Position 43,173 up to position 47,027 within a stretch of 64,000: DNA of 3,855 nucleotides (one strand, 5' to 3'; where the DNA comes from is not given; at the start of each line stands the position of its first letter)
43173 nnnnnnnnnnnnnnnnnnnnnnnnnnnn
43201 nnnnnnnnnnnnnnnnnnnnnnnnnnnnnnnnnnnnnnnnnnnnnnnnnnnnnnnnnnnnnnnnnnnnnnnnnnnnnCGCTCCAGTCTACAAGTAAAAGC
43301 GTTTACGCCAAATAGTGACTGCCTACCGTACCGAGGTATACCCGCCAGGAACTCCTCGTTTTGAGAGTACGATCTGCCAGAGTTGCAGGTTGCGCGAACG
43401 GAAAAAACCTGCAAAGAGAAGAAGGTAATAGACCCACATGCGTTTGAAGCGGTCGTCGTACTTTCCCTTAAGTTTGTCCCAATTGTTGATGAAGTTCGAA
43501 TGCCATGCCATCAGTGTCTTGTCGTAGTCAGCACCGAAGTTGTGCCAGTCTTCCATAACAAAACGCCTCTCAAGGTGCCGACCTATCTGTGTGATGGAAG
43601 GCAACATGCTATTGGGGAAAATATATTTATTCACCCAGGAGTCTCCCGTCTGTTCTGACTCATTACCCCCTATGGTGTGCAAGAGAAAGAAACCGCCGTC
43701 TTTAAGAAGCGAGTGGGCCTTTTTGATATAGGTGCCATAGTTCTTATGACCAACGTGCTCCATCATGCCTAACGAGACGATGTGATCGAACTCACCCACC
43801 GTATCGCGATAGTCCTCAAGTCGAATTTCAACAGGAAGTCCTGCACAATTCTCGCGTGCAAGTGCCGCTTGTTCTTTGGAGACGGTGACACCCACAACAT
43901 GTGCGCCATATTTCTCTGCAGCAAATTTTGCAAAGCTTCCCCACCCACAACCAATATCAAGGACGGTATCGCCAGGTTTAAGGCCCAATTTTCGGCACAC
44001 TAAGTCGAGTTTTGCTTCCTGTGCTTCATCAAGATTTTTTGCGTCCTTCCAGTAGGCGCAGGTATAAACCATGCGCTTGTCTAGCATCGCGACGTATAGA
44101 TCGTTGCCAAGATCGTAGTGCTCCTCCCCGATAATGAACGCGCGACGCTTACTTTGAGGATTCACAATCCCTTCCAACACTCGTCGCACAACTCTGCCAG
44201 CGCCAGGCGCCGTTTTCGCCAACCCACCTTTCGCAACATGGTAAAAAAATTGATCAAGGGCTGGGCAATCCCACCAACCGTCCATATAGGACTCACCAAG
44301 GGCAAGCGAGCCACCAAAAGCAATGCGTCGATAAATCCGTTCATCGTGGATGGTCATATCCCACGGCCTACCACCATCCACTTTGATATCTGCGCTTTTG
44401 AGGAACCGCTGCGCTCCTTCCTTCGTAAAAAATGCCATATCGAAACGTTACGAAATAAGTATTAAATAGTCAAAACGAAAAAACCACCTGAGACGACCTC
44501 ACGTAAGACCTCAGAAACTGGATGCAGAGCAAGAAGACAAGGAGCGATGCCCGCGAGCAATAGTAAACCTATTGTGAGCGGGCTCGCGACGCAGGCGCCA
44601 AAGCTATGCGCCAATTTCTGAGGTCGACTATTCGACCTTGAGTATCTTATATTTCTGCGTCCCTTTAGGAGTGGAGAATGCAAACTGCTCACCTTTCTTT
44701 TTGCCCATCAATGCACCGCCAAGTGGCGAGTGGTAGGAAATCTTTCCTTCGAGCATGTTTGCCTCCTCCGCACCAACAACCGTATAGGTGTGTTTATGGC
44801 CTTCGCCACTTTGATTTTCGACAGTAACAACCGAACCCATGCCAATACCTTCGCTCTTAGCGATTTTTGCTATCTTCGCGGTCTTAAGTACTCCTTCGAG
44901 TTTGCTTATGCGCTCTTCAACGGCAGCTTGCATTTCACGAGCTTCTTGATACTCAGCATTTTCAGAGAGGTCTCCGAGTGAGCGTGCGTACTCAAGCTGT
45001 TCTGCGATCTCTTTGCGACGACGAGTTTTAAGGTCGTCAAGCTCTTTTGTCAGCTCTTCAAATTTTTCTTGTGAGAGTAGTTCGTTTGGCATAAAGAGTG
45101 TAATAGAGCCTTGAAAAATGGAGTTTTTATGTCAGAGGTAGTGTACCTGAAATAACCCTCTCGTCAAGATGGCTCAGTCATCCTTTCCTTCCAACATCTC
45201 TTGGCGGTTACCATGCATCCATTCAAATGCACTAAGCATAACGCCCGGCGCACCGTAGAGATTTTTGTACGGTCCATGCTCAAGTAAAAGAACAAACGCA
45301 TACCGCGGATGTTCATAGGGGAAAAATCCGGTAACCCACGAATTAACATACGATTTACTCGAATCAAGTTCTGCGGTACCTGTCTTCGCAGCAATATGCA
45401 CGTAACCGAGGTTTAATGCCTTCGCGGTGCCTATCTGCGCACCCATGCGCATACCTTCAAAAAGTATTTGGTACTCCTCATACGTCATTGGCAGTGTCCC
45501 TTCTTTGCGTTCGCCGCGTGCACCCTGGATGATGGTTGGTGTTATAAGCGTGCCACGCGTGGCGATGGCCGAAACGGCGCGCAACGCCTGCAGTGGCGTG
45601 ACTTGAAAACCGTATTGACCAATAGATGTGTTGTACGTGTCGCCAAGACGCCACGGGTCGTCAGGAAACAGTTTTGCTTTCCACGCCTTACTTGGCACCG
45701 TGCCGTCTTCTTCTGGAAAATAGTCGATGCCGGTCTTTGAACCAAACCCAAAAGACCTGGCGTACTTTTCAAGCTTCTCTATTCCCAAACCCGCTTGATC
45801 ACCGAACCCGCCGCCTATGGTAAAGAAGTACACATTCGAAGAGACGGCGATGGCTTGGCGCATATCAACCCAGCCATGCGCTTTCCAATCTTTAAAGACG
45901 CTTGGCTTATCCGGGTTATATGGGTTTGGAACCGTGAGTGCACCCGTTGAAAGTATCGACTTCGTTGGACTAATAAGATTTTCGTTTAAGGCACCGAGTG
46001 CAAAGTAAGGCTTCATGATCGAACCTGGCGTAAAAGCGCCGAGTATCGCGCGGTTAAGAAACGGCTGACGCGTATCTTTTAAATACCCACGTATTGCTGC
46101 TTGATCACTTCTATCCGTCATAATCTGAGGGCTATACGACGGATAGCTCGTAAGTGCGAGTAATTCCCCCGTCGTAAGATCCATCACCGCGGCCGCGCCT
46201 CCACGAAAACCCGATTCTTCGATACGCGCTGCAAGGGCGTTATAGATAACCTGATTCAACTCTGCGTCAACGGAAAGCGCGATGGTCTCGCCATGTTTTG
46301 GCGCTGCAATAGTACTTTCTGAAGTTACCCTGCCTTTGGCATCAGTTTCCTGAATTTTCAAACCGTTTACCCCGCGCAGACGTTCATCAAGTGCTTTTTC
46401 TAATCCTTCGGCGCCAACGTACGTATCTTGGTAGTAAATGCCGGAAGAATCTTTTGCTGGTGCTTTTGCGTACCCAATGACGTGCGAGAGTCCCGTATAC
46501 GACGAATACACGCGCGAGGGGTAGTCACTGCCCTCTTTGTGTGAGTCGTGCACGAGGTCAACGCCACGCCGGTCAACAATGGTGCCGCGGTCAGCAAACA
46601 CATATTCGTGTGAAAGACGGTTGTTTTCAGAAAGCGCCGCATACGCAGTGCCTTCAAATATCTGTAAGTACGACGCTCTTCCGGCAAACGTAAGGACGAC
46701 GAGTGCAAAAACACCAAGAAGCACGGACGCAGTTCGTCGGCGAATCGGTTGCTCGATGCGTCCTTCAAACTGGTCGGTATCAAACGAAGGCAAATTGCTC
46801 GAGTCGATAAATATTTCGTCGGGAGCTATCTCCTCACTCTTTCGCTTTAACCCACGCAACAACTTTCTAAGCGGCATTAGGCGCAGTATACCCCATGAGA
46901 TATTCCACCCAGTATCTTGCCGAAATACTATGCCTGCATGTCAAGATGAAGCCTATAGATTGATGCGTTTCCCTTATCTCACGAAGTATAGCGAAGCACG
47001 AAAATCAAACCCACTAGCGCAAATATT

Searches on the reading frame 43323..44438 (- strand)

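Call 63: search_protein_families(library=pfam, proteins=[window:43323-44438:-], max_evalue=0.001)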
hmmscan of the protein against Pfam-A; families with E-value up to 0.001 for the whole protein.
window:43323-44438:- (371 aa): 8 families
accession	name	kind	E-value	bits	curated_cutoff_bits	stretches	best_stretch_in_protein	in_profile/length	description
PF02353.26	CMAS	-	5.7e-90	301.8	27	1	96-356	2-273/273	Mycolic acid cyclopropane synthetase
PF13649.12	Methyltransf_25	-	6.5e-17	62.5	27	1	159-249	1-97/97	Methyltransferase domain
PF08241.18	Methyltransf_11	-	5.8e-14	52.9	21.2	1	160-252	1-94/95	Methyltransferase domain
PF13489.12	Methyltransf_23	-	5.2e-13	49.5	27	1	146-276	12-138/164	Methyltransferase domain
PF08242.18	Methyltransf_12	-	5.2e-12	46.8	30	1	160-251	1-98/98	Methyltransferase domain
PF13847.12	Methyltransf_31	-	3.1e-10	40.4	27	1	154-257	2-113/145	Methyltransferase domain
PF01728.25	FtsJ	-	6.2e-08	33.2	24.1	1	143-222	8-97/181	FtsJ-like methyltransferase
PF05175.20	MTS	-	1.2e-05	25.5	23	1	151-251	27-136/170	Methyltransferase small domain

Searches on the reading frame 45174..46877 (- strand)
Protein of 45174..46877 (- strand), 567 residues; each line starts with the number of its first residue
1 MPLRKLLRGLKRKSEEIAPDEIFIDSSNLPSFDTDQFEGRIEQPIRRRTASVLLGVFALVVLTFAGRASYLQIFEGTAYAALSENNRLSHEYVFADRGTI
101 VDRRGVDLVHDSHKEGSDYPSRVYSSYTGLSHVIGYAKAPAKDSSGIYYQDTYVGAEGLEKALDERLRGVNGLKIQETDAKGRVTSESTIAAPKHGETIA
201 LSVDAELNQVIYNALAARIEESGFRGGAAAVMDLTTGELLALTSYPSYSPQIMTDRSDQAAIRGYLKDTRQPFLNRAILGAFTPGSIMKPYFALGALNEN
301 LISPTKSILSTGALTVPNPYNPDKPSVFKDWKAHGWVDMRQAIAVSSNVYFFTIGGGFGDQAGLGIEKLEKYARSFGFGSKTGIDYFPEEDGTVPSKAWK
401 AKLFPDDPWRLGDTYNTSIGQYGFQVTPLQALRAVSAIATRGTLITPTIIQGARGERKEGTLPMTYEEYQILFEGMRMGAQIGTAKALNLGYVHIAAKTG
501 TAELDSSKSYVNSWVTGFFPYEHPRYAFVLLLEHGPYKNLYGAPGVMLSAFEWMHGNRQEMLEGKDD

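Call 63: search_protein_families(library=pfam, proteins=[window:45174-46877:-], max_evalue=0.001)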
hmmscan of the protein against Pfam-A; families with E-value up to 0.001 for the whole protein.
window:45174-46877:- (567 aa): 2 families
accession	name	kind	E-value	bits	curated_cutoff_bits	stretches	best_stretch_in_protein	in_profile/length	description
PF00905.27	Transpeptidase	-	1.3e-48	166.2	22.1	1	227-536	1-282/299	Penicillin binding protein transpeptidase domain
PF03717.20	PBP_dimer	-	1.6e-13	51.9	24.4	1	119-188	105-179/180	Penicillin-binding Protein dimerisation domain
